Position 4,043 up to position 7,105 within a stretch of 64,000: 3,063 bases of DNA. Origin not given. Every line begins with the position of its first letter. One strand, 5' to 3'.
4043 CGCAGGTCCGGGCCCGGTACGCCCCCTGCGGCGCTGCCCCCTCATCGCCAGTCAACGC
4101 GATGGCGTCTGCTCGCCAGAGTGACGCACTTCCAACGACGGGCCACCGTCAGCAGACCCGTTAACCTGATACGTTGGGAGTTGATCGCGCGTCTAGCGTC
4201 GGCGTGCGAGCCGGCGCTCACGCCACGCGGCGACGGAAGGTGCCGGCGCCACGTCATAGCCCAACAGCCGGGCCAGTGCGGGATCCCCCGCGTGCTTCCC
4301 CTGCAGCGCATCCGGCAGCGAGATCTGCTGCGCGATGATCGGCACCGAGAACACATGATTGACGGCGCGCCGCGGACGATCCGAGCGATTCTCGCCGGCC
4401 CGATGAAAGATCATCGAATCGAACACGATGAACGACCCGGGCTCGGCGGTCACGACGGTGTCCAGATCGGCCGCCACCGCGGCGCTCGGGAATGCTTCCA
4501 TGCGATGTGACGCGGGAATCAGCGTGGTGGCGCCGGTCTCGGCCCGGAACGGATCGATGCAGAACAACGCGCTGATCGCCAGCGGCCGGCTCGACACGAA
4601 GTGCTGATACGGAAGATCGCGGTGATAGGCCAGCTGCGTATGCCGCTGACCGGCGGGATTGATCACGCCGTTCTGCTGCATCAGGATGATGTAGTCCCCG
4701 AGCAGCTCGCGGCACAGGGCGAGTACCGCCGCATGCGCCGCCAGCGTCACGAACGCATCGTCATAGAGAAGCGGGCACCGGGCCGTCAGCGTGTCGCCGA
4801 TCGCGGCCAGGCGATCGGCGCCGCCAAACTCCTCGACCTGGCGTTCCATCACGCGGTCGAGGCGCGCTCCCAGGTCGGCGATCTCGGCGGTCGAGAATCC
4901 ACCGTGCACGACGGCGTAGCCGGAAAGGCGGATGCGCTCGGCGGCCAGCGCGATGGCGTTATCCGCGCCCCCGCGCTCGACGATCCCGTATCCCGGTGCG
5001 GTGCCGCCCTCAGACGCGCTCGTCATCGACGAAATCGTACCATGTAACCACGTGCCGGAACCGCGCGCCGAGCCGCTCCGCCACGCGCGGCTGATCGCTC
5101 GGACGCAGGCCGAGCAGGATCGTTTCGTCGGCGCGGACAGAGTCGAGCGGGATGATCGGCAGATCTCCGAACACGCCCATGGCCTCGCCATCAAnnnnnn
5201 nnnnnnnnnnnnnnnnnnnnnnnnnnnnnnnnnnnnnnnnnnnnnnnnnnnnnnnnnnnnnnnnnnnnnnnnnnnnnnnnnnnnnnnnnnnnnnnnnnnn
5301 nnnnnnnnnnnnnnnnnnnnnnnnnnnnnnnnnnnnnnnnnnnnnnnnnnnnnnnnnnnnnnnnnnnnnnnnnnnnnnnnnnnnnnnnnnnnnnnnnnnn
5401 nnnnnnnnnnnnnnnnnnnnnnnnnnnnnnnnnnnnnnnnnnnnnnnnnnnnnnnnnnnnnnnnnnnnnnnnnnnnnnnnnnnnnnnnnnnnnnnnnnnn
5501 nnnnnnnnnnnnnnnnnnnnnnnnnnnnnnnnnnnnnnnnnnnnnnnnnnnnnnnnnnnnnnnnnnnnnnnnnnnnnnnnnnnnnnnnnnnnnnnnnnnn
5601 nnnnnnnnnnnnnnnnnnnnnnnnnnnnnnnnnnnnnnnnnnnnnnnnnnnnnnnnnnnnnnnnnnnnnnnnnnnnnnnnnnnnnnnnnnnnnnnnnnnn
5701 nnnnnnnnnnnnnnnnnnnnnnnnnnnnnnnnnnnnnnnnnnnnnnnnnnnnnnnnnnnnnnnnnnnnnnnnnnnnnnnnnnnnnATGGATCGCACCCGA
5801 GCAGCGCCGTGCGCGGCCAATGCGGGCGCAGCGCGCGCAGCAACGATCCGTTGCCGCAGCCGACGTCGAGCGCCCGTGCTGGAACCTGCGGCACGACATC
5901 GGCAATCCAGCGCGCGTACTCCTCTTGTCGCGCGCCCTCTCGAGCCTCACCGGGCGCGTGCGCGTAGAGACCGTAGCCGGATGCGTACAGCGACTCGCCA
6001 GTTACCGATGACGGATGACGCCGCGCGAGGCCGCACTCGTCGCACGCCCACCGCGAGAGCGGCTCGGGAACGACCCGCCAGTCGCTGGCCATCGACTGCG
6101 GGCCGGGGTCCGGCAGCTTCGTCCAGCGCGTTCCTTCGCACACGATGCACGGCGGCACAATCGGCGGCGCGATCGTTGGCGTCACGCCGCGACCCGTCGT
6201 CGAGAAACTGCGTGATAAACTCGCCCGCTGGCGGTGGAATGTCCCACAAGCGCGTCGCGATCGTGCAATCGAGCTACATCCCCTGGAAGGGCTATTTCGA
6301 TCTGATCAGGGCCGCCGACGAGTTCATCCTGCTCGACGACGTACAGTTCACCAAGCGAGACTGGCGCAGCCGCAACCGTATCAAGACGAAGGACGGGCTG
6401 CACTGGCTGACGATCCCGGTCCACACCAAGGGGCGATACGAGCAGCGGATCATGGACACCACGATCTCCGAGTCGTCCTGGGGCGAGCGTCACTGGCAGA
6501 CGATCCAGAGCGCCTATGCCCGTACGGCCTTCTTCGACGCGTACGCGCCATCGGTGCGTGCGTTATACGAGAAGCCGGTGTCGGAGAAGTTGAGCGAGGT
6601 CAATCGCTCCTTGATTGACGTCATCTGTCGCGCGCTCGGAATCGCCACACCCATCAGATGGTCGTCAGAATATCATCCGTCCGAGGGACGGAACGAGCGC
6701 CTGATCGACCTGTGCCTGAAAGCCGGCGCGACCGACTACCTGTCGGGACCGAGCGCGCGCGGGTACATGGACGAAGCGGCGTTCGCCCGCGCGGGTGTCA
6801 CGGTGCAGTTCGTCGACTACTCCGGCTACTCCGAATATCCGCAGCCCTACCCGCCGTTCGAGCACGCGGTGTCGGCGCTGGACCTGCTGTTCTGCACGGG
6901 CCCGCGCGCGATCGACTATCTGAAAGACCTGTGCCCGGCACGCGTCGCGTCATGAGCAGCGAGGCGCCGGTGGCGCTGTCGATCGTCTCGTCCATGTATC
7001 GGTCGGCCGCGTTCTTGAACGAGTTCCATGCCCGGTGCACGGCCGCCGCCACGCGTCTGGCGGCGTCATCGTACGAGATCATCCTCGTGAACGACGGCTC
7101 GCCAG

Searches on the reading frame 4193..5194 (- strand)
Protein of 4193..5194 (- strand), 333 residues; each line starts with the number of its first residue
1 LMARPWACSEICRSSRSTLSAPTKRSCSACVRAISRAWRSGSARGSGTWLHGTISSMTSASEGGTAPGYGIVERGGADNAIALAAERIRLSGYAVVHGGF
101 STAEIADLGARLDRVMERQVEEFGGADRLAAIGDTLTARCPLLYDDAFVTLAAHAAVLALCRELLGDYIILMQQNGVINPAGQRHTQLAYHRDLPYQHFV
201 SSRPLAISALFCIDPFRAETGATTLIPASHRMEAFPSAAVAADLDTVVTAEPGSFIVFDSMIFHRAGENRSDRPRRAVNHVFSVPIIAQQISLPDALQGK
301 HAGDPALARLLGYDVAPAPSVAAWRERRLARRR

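Call 10: search_protein_families(library=pfam, proteins=[window:4193-5194:-])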
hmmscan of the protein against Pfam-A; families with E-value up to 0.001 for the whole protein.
window:4193-5194:- (333 aa): 1 family
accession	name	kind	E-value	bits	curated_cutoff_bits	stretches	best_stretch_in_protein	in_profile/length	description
PF05721.19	PhyH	-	1.4e-23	84.7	22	1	90-277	3-213/213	Phytanoyl-CoA dioxygenase (PhyH)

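Call 11: find_encoding_contigs(protein=window:4193-5194:-, flank=10000, max_places=10)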
Protein window:4193-5194:- (333 aa): no gene with exactly this product is on record in the collection.

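Call 62: find_homologous_proteins(query=window:4193-5026:-, max_evalue=1e-30)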
Query window:4193-5026:- (277 aa): 1247 proteins with E <= 1e-30 among 8000 candidates; the best 120 are listed.
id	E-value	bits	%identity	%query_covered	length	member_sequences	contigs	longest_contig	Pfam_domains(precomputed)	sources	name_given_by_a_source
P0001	2.9e-177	606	100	100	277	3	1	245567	PF05721.20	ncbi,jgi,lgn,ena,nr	ncbi:MAG TPA: phytanoyl-CoA dioxygenase family protein [Vicinamibacterales bacterium]|nr:phytanoyl-C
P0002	5.7e-150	516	85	96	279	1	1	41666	PF05721.20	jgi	jgi:hypothetical protein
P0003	5.3e-148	510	83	100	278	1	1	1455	PF05721.20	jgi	jgi:ectoine hydroxylase-related dioxygenase (phytanoyl-CoA dioxygenase family)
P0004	4.3e-145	500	82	96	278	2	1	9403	PF05721.20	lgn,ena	-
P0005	1.1e-144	499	82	97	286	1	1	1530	PF05721.20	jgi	jgi:ectoine hydroxylase-related dioxygenase (phytanoyl-CoA dioxygenase family)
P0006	1.5e-143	495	81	100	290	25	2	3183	PF05721.20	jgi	jgi:ectoine hydroxylase-related dioxygenase (phytanoyl-CoA dioxygenase family)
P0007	1.6e-143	495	81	99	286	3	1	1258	PF05721.20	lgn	-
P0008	1.2e-142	492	79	97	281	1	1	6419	PF05721.20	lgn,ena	-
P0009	3.0e-142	491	79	100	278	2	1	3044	PF05721.20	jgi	jgi:ectoine hydroxylase-related dioxygenase (phytanoyl-CoA dioxygenase family)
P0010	6.9e-142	490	83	94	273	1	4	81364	PF05721.20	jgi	jgi:ectoine hydroxylase-related dioxygenase (phytanoyl-CoA dioxygenase family)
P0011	1.1e-141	489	83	97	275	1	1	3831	PF05721.20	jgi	jgi:ectoine hydroxylase-related dioxygenase (phytanoyl-CoA dioxygenase family)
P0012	1.4e-141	489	79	99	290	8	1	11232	PF05721.20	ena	-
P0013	2.2e-141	488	79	100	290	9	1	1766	PF05721.20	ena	-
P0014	3.3e-141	488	80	95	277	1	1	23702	PF05721.20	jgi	-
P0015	3.5e-141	487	79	100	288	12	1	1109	PF05721.20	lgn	-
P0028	2.3e-138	478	81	93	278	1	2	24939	PF05721.20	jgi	jgi:hypothetical protein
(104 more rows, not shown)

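Call 63: find_encoding_contigs(protein=P0002, flank=10000, max_places=3)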
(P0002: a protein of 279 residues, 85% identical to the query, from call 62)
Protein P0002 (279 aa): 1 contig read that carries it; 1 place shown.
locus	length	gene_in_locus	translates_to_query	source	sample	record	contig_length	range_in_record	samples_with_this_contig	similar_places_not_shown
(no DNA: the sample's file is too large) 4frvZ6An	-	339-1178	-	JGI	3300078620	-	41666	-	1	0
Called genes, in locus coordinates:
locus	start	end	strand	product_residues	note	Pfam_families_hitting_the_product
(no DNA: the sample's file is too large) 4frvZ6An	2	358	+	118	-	?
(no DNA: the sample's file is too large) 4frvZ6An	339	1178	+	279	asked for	PF05721:PhyH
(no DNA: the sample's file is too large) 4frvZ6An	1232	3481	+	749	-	-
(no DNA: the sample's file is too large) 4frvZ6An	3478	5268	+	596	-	-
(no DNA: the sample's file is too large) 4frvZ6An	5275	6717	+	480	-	PF13489:Methyltransf_23, PF08241:Methyltransf_11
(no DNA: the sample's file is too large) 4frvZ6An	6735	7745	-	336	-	-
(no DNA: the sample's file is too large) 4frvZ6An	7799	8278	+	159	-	PF01668:SmpB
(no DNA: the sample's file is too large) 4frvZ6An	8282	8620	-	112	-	-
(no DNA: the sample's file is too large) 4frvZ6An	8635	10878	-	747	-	PF00535:Glycos_transf_2, PF13641:Glyco_tranf_2_3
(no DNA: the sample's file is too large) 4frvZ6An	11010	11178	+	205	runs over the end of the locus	PF13412:HTH_24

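Call 64: find_encoding_contigs(protein=P0010, flank=10000, max_places=3)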
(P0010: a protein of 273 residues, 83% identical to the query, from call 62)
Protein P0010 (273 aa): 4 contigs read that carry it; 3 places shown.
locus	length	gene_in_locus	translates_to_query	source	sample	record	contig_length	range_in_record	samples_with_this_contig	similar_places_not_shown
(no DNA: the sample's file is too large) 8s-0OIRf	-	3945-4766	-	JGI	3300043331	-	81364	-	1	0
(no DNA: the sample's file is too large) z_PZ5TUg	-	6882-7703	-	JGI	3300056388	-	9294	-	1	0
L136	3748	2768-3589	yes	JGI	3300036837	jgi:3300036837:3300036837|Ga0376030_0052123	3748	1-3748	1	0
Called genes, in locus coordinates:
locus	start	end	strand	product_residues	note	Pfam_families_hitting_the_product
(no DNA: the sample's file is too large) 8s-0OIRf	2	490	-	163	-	?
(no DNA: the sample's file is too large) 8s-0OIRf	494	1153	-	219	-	PF13489:Methyltransf_23, PF08241:Methyltransf_11 (weak), PF08242:Methyltransf_12 (weak), PF13649:Methyltransf_25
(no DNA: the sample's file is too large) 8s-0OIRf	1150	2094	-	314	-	PF00535:Glycos_transf_2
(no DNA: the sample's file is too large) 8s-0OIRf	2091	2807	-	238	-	PF08889:WbqC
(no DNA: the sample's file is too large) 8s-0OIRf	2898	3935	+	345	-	PF13489:Methyltransf_23, PF07021:MetW, PF08241:Methyltransf_11, PF08242:Methyltransf_12, PF13649:Methyltransf_25, PF13847:Methyltransf_31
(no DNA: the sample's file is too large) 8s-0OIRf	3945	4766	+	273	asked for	PF05721:PhyH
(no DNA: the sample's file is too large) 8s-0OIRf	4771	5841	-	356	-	-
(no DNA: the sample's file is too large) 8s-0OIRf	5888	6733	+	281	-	PF20330:DUF6625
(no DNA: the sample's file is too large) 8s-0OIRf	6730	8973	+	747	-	PF02475:TRM5-TYW2_MTfase (weak)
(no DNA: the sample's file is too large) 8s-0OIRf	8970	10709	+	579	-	-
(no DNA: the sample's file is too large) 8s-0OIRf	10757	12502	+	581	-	-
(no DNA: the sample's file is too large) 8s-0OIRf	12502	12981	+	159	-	PF01668:SmpB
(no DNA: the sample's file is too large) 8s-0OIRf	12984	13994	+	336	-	PF05050:Methyltransf_21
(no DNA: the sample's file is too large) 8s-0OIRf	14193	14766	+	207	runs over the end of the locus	PF12802:MarR_2 (weak), PF13412:HTH_24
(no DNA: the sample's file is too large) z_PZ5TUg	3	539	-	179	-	?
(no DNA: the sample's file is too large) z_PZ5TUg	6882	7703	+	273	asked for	PF05721:PhyH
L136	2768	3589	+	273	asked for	PF05721:PhyH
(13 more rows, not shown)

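Call 65: find_encoding_contigs(protein=P0028, flank=10000, max_places=3)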
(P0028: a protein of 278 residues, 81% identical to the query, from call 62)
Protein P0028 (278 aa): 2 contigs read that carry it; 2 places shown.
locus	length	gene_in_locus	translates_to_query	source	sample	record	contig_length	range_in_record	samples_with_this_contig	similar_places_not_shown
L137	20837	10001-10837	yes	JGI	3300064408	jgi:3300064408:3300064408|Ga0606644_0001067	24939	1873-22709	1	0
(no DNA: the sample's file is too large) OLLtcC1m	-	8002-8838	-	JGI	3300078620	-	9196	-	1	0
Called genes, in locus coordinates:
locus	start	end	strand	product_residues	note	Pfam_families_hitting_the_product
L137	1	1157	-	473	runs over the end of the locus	-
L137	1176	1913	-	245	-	PF13578:Methyltransf_24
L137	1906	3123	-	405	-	PF00005:ABC_tran, PF13304:AAA_21 (faint)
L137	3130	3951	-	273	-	PF02475:TRM5-TYW2_MTfase (faint), PF05050:Methyltransf_21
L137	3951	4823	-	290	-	PF01061:ABC2_membrane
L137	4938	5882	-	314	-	-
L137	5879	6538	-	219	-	PF00132:Hexapep (weak), PF14602:Hexapep_2 (faint), PF25087:GMPPB_C (faint), PF00132:Hexapep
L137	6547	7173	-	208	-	PF13489:Methyltransf_23, PF08242:Methyltransf_12 (weak), PF13649:Methyltransf_25 (weak)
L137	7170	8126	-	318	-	PF00535:Glycos_transf_2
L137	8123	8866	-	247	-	PF08889:WbqC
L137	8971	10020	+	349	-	PF13489:Methyltransf_23, PF05175:MTS (faint), PF07021:MetW (faint), PF08241:Methyltransf_11, PF08242:Methyltransf_12, PF13649:Methyltransf_25, PF13847:Methyltransf_31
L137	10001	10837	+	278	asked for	PF05721:PhyH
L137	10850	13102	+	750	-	-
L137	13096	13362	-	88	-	-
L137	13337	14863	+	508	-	-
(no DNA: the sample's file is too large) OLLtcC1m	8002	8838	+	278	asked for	PF05721:PhyH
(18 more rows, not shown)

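Call 67: find_encoding_contigs(protein=P0004, flank=10000, max_places=2)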
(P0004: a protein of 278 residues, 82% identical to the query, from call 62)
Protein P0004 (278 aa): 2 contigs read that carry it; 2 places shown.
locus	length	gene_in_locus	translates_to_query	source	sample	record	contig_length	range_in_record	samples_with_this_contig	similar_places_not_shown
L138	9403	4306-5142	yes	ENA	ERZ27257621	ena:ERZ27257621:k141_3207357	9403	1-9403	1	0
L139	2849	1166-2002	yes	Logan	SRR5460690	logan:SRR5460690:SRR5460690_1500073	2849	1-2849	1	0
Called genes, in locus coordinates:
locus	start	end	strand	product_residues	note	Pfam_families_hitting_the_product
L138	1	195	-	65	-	?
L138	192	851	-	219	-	PF25084:LbH_EIF2B (faint), PF00132:Hexapep, PF25087:GMPPB_C (faint)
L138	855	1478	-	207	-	PF13489:Methyltransf_23, PF13847:Methyltransf_31 (weak), PF08241:Methyltransf_11 (weak), PF08242:Methyltransf_12, PF13649:Methyltransf_25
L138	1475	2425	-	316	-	PF00535:Glycos_transf_2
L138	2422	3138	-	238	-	PF08889:WbqC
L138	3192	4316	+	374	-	PF13489:Methyltransf_23, PF07021:MetW (weak), PF08241:Methyltransf_11, PF08242:Methyltransf_12, PF13649:Methyltransf_25, PF13847:Methyltransf_31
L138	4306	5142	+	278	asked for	PF05721:PhyH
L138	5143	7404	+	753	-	PF02475:TRM5-TYW2_MTfase (weak)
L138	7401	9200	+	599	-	-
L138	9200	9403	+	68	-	?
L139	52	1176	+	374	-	PF13489:Methyltransf_23, PF07021:MetW (weak), PF08241:Methyltransf_11, PF08242:Methyltransf_12, PF13649:Methyltransf_25, PF13847:Methyltransf_31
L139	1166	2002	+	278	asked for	PF05721:PhyH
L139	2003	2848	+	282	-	?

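Call 68: find_encoding_contigs(protein=P0011, flank=10000, max_places=2)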
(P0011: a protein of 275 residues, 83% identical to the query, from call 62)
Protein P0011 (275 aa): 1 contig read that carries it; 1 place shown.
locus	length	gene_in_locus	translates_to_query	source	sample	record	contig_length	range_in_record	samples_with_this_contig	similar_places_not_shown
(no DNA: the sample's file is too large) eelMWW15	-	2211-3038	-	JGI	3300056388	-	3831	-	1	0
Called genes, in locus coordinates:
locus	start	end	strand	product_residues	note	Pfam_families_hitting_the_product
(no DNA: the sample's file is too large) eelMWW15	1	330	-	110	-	?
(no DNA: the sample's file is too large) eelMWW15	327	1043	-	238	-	PF08889:WbqC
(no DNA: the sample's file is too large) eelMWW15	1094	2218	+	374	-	PF13489:Methyltransf_23, PF13847:Methyltransf_31, PF08241:Methyltransf_11, PF08242:Methyltransf_12, PF13649:Methyltransf_25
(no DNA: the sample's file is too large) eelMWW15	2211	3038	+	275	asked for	PF05721:PhyH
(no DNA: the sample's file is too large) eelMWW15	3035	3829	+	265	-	?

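Call 69: find_encoding_contigs(protein=P0014, flank=10000, max_places=2)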
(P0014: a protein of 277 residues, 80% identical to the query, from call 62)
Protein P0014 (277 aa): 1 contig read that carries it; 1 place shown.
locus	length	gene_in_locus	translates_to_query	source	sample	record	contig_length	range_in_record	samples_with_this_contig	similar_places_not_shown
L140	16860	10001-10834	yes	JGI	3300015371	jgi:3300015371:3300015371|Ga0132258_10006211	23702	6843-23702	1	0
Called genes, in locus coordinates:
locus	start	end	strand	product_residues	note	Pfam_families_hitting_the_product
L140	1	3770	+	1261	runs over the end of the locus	PF07495:Y_Y_Y (faint), PF00801:PKD (faint), PF05345:He_PIG, PF09136:Glucodextran_B, PF19077:Big_13 (faint), PF20622:Big_15 (faint), PF09136:Glucodextran_B, PF09136:Glucodextran_B, +4 more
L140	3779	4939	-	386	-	PF01041:DegT_DnrJ_EryC1, PF00155:Aminotran_1_2, PF00266:Aminotran_5 (weak)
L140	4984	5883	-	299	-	-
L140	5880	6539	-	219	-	PF00132:Hexapep (weak), PF25087:GMPPB_C (faint), PF00132:Hexapep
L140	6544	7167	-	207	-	PF13489:Methyltransf_23, PF13847:Methyltransf_31 (weak), PF08241:Methyltransf_11 (weak), PF08242:Methyltransf_12, PF13649:Methyltransf_25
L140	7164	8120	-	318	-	PF00535:Glycos_transf_2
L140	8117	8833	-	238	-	PF08889:WbqC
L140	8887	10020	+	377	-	PF13489:Methyltransf_23, PF07021:MetW (weak), PF08241:Methyltransf_11, PF08242:Methyltransf_12, PF13649:Methyltransf_25, PF13847:Methyltransf_31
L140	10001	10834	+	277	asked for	PF05721:PhyH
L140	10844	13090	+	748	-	-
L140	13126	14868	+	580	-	-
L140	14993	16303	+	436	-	PF13489:Methyltransf_23, PF08241:Methyltransf_11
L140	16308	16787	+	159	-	PF01668:SmpB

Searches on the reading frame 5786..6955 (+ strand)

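Call 10: search_protein_families(library=pfam, proteins=[window:5786-6955:+])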
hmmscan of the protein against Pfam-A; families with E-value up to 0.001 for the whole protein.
window:5786-6955:+ (389 aa): 1 family
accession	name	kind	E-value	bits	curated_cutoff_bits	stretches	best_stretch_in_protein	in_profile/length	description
PF08889.16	WbqC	-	2.5e-76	256.8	21.3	1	161-377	1-217/218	WbqC-like protein family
